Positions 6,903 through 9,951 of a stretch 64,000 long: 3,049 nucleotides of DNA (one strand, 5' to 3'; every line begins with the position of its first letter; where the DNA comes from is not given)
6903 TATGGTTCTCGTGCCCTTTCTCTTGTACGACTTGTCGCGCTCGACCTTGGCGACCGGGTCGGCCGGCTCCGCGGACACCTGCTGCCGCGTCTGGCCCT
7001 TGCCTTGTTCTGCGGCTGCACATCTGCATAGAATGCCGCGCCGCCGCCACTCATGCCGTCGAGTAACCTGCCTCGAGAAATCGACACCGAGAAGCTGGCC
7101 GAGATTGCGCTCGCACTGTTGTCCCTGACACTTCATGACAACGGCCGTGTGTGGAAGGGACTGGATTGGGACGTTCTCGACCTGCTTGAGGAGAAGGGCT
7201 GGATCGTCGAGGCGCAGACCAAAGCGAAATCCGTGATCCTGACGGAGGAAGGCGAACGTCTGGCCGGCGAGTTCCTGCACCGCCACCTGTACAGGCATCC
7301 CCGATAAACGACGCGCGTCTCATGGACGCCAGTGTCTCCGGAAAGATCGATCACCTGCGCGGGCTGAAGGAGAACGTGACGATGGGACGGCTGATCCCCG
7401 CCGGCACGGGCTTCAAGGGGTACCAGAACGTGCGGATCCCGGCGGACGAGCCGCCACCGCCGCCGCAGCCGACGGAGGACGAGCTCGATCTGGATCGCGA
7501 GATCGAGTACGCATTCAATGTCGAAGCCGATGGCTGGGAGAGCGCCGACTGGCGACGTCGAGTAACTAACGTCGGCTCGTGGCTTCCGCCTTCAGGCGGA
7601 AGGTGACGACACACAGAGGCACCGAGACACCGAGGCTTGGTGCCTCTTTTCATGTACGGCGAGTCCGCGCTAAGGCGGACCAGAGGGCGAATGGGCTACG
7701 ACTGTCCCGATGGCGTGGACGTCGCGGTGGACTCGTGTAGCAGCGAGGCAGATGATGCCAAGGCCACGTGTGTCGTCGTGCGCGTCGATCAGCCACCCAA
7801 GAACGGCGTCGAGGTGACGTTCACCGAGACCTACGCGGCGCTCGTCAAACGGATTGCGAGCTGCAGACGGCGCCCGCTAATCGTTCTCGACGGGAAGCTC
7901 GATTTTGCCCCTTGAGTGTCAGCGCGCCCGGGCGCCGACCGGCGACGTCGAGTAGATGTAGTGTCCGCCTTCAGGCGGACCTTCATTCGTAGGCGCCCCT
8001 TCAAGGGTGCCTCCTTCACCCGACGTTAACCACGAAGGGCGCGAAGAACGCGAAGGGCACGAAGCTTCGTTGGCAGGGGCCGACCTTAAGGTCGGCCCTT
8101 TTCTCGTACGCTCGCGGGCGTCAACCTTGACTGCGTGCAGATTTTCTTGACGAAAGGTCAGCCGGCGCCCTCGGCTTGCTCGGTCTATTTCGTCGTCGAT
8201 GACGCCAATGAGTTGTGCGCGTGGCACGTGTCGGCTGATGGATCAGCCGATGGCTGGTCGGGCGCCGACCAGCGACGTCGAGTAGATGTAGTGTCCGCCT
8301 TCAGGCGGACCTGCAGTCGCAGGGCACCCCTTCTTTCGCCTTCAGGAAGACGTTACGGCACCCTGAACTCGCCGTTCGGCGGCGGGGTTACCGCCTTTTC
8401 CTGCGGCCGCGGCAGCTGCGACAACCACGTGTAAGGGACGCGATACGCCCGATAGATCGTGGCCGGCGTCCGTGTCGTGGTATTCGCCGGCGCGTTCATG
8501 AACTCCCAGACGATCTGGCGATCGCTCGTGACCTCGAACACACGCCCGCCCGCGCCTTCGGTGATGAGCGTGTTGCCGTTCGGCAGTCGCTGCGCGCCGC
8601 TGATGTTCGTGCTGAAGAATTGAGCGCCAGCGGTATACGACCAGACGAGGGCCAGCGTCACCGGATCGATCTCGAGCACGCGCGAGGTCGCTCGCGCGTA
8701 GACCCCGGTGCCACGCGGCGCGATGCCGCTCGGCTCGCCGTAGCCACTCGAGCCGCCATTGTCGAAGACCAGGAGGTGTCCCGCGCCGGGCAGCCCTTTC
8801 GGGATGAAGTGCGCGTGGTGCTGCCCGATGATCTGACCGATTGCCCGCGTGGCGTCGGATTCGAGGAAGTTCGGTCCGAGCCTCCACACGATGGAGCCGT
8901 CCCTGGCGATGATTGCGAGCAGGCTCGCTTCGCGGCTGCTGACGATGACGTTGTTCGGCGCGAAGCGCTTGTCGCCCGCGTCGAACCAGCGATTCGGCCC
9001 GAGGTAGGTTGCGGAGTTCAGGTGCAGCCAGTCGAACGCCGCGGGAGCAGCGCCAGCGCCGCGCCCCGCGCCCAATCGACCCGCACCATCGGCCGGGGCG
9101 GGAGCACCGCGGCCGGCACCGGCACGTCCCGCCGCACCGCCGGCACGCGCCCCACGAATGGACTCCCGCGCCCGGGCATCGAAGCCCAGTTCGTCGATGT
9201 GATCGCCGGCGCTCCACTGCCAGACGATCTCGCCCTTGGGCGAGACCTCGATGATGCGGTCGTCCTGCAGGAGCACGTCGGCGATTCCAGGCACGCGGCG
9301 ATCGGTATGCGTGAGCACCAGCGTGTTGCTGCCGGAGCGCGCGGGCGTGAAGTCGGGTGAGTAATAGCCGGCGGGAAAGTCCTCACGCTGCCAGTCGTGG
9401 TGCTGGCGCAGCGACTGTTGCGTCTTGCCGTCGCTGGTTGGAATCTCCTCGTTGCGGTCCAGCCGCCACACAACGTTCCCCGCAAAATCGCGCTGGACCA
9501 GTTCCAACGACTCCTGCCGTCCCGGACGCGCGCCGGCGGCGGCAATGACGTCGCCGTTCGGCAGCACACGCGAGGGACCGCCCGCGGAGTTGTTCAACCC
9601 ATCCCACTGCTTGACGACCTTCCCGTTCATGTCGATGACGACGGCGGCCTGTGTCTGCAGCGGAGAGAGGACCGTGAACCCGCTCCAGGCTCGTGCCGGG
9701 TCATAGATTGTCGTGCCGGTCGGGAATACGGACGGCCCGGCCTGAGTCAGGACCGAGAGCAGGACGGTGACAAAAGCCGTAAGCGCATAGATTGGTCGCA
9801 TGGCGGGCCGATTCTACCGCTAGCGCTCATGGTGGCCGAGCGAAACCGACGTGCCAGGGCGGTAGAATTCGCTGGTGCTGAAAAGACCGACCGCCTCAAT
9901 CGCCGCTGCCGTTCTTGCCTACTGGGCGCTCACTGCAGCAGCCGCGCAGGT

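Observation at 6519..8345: Four nested copies of the rpoC 3' end with mini-cassettes between them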

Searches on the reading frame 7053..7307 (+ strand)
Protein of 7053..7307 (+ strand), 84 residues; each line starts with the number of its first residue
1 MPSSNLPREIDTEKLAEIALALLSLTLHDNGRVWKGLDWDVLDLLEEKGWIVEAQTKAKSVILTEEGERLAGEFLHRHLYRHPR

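Call 8: search_protein_families(library=pfam, proteins=[window:7053-7307:+], max_evalue=0.1)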
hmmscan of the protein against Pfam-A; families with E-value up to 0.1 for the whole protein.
window:7053-7307:+ (84 aa): 2 families
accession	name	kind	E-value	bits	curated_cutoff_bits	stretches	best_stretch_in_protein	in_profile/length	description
PF20008.5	DUF6429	-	5.8e-25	87.2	31.6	1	11-79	1-69/71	Domain of unknown function (DUF6429)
PF22665.2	DUF6293_C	-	0.0028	18.5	27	1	34-71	60-98/101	DUF6293 C-terminal winged helix domain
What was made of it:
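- Checked: ORF 7053-7307 is DUF6429 (Pfam E = 5.8e-25, call 8).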

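Call 14: find_encoding_contigs(protein=window:7053-7304:+, flank=6000, max_places=10)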
Protein window:7053-7304:+ (84 aa): 1 contig read that carries it; 1 place shown.
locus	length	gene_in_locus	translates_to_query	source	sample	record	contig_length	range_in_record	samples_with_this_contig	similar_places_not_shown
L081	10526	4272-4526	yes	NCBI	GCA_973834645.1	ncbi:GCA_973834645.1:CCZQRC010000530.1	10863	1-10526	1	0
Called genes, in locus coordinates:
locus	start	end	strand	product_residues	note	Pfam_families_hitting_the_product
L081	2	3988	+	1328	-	?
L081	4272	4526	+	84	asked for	PF20008:DUF6429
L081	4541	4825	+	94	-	-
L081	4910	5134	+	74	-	-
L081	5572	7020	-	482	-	PF14269:Arylsulfotran_2, PF05935:Arylsulfotrans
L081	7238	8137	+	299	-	-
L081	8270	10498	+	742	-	PF25390:WD40_RLD, PF13540:RCC1_2, PF00415:RCC1, PF13540:RCC1_2, PF00415:RCC1, PF25390:WD40_RLD, PF13540:RCC1_2, PF00415:RCC1, +8 more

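Call 34: search_protein_families(library=phrogs, proteins=[window:7053-7307:+], max_evalue=0.01)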
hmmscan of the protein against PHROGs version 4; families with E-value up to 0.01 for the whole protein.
window:7053-7307:+ (84 aa): 1 family
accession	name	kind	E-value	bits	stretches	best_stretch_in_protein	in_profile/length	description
phrog_11046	-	transcription regulation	0.0072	17.2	0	41-71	43-77/94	transcriptional regulator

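Call 35: search_protein_families(library=padloc, proteins=[window:7053-7307:+], max_evalue=0.01)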
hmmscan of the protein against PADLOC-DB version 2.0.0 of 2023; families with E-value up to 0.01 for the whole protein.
window:7053-7307:+ (84 aa): 1 family
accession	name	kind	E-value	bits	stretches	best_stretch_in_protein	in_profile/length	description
PDLC01847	CARF3--CARF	-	0.0013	16.4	1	33-76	193-237/239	-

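Call 42: find_homologous_proteins(query=window:7053-7304:+)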
Query window:7053-7304:+ (84 aa): 180 proteins with E <= 0.001 among 181 candidates; the best 120 are listed.
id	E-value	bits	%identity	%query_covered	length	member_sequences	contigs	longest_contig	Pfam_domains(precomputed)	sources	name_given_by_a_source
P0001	8.1e-49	181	100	100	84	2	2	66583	PF20008.6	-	-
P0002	1.6e-46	173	98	100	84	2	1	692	PF20008.6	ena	-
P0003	5.3e-45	169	94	100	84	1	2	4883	PF20008.6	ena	-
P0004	1.3e-40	155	89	96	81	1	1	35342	PF20008.6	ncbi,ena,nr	ncbi:MAG TPA: DUF6429 family protein [Vicinamibacterales bacterium]|nr:DUF6429 family protein [Vicin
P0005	1.8e-38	148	85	96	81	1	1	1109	PF20008.6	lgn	-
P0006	1.8e-38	148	82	99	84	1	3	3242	PF20008.6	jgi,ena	-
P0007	2.1e-37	144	81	99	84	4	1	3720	PF20008.6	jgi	jgi:hypothetical protein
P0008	2.5e-37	144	80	99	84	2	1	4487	PF20008.6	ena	-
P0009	4.2e-37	143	83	96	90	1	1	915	PF20008.6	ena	-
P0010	8.7e-37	142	80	99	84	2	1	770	PF20008.6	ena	-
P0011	1.1e-36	142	81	99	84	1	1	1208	PF20008.6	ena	-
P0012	5.0e-35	137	76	98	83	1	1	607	PF20008.6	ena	-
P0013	9.5e-35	136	78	96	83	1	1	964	PF20008.6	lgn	-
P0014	1.1e-34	136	76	98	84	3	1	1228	PF20008.6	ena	-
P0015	1.7e-34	135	78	96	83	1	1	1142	PF20008.6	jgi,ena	jgi:hypothetical protein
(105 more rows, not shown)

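Call 44: find_encoding_contigs(protein=P0003, flank=6000)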
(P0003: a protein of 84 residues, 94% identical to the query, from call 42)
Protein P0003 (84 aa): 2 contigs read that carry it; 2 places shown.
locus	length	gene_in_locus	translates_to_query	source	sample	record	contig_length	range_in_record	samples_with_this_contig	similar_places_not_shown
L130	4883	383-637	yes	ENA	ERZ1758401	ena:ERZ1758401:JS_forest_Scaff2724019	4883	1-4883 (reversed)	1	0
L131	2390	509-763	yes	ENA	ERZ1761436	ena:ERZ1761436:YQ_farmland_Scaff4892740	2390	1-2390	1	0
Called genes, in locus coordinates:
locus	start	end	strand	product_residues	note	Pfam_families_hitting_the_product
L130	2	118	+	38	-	?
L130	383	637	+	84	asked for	PF20008:DUF6429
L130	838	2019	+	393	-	-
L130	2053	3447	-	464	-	PF14269:Arylsulfotran_2, PF05935:Arylsulfotrans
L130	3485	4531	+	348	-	-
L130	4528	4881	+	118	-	?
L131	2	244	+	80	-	?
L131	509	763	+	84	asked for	PF20008:DUF6429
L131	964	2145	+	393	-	-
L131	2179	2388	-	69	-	?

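Call 45: find_encoding_contigs(protein=P0004, flank=6000)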
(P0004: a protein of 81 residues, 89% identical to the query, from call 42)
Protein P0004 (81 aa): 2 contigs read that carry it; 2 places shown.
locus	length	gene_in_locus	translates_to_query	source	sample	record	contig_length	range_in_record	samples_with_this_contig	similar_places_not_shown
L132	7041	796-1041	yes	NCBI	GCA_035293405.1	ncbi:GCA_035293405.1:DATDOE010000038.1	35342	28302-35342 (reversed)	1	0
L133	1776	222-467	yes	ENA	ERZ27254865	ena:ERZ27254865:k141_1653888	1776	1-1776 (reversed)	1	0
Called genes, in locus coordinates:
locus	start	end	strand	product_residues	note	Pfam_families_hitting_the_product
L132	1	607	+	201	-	PF04998:RNA_pol_Rpb1_5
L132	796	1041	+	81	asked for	PF20008:DUF6429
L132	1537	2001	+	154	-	PF04998:RNA_pol_Rpb1_5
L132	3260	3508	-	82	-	-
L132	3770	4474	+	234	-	-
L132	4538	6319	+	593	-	-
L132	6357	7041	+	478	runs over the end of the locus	-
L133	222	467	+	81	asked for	PF20008:DUF6429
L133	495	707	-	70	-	-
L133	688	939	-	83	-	PF14076:DUF4258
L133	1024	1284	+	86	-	-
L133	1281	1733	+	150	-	PF01042:Ribonuc_L-PSP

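Call 55: search_protein_families(library=pfam, proteins=[L130:838-2019:+, L132:3770-4474:+, L132:4538-6319:+], max_evalue=0.001)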
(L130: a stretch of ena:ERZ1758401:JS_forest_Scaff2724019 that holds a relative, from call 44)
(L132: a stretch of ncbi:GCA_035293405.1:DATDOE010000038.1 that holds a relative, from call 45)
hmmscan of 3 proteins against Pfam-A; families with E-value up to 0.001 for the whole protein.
L130:838-2019:+ (393 aa): 0 families

L132:3770-4474:+ (234 aa): 0 families

L132:4538-6319:+ (593 aa): 0 families

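Call 74: search_solved_structures(query=window:7053-7304:+, max_evalue=1)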
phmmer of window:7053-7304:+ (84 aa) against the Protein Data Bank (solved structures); distinct sequences matched with E-value up to 1: 0.

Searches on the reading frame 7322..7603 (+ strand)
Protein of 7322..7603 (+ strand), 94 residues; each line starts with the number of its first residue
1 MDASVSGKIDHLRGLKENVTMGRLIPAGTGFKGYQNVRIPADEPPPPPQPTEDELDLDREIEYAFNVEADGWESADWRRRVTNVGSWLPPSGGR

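Call 60: find_encoding_contigs(protein=window:7322-7603:+, flank=5000, max_places=10)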
Protein window:7322-7603:+ (94 aa): 1 contig read that carries it; 1 place shown.
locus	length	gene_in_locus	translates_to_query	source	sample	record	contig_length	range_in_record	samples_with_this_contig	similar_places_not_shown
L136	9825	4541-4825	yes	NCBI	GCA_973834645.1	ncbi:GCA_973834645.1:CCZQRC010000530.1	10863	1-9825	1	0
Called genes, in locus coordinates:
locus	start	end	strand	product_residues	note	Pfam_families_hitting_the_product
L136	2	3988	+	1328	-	?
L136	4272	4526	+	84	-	PF20008:DUF6429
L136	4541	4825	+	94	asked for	-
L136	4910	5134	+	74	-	-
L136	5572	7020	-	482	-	PF14269:Arylsulfotran_2, PF05935:Arylsulfotrans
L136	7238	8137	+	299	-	-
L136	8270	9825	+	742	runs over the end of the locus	PF25390:WD40_RLD, PF13540:RCC1_2, PF00415:RCC1, PF13540:RCC1_2, PF00415:RCC1, PF25390:WD40_RLD, PF13540:RCC1_2, PF00415:RCC1, +8 more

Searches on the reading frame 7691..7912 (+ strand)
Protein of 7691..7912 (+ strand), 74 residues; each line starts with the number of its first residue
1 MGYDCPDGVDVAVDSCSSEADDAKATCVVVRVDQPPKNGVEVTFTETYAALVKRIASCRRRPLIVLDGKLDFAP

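Call 43: find_homologous_proteins(query=window:7691-7912:+)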
Query window:7691-7912:+ (74 aa): 3 proteins with E <= 0.001 among 3 candidates.
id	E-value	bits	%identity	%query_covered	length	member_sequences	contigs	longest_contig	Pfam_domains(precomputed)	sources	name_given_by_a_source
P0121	1.4e-40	154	97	100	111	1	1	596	-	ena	-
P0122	2.6e-38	146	91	100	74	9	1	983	-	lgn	-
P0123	4.2e-25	105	68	100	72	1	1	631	-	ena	-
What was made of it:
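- Checked: The 74-aa ORF 7691-7915 has three homologues at 68-97% identity (call 43).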

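Call 46: find_encoding_contigs(protein=P0122, flank=6000)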
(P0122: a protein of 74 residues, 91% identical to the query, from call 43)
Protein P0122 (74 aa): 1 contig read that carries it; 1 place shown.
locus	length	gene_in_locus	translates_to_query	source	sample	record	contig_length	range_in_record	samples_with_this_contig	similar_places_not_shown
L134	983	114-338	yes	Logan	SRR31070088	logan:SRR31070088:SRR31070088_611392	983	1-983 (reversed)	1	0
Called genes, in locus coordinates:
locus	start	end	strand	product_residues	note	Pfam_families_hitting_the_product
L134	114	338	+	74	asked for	-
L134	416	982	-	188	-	?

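Call 59: find_encoding_contigs(protein=window:7691-7912:+, flank=5000, max_places=10)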
Protein window:7691-7912:+ (74 aa): 1 contig read that carries it; 1 place shown.
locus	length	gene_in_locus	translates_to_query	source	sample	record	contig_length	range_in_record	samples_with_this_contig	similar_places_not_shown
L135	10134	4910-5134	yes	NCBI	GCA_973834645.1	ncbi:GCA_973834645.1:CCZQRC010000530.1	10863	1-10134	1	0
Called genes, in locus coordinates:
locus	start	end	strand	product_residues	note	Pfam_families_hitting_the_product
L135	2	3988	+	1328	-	?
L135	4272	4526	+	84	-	PF20008:DUF6429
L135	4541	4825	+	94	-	-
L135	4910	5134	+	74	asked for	-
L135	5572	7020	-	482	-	PF14269:Arylsulfotran_2, PF05935:Arylsulfotrans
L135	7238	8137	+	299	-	-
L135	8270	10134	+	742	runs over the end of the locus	PF25390:WD40_RLD, PF13540:RCC1_2, PF00415:RCC1, PF13540:RCC1_2, PF00415:RCC1, PF25390:WD40_RLD, PF13540:RCC1_2, PF00415:RCC1, +8 more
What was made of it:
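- Tried and rejected: ORF74 and the 94-aa pseudo-end ORF returned only the same NCBI contig (calls 59, 60).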

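Call 62: find_encoding_contigs(protein=P0123, flank=3000)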
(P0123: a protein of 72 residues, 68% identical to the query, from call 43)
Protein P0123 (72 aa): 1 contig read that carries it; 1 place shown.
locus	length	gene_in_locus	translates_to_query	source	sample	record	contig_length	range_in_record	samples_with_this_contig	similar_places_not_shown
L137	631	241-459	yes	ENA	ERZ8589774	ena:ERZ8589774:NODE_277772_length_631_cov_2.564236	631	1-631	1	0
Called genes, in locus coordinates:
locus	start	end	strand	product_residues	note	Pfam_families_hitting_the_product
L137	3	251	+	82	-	?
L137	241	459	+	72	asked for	-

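Call 75: search_solved_structures(query=window:7691-7912:+, max_evalue=1)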
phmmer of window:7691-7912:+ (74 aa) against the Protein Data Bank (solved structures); distinct sequences matched with E-value up to 1: 0.
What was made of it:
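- Tried and rejected: Nothing for DUF6429 or ORF74 (calls 74, 75).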

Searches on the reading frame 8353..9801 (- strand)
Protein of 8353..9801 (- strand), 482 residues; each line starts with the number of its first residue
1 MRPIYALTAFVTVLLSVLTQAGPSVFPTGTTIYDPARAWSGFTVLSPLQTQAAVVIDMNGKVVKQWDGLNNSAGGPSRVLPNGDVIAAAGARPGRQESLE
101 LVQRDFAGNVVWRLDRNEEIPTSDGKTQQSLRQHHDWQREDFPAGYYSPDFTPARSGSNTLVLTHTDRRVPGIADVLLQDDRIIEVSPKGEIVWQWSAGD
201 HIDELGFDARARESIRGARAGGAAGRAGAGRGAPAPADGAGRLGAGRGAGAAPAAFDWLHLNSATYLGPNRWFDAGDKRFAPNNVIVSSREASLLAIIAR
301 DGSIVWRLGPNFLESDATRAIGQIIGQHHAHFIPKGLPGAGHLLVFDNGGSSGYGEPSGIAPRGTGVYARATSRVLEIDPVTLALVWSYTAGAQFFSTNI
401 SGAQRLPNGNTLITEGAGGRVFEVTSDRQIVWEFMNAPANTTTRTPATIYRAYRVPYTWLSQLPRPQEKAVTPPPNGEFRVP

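Call 8: search_protein_families(library=pfam, proteins=[window:8353-9801:-], max_evalue=0.1)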
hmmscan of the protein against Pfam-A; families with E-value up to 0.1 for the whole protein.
window:8353-9801:- (482 aa): 5 families
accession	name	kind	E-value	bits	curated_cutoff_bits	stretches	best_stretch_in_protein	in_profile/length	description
PF05935.17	Arylsulfotrans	-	4e-23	82.5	24.2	1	142-419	86-335/374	Arylsulfotransferase (ASST)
PF14269.12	Arylsulfotran_2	-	4.1e-22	79.4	27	1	105-436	31-300/301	Arylsulfotransferase (ASST)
PF13360.13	PQQ_2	-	0.0018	18.4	27.6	1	293-444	4-109/233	Outer membrane protein assembly factor BamB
PF25293.1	Beta-prop_EMC1_N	-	0.023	14.8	34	0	281-323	30-69/219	EMC1 N-terminal beta-propeller domain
PF13570.13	Beta-prop_ACSF4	-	0.064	13.1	133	0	367-437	189-254/329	Beta-alanine-activating enzyme, beta-propeller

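Call 15: find_encoding_contigs(protein=window:8356-9801:-, flank=6000, max_places=10)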
Protein window:8356-9801:- (482 aa): 2 contigs read that carry it; 2 places shown.
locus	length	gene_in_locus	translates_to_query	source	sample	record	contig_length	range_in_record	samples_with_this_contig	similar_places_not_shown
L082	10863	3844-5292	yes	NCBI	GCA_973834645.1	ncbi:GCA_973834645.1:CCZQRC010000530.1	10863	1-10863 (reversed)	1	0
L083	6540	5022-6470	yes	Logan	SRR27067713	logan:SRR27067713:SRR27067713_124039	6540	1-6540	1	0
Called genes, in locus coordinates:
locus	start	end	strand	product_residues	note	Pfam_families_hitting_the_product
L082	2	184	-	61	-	?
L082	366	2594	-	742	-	PF25390:WD40_RLD, PF13540:RCC1_2, PF00415:RCC1, PF13540:RCC1_2, PF00415:RCC1, PF25390:WD40_RLD, PF13540:RCC1_2, PF00415:RCC1, +8 more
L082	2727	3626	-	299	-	-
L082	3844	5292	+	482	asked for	PF14269:Arylsulfotran_2, PF05935:Arylsulfotrans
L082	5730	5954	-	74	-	-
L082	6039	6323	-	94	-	-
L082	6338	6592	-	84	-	PF20008:DUF6429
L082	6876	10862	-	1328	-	?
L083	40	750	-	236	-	-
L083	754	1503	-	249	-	-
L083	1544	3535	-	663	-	PF13540:RCC1_2, PF25390:WD40_RLD, PF00415:RCC1, PF13540:RCC1_2, PF00415:RCC1, PF13540:RCC1_2, PF25390:WD40_RLD, PF00415:RCC1, +9 more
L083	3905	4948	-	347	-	-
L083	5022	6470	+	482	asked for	PF14269:Arylsulfotran_2, PF05935:Arylsulfotrans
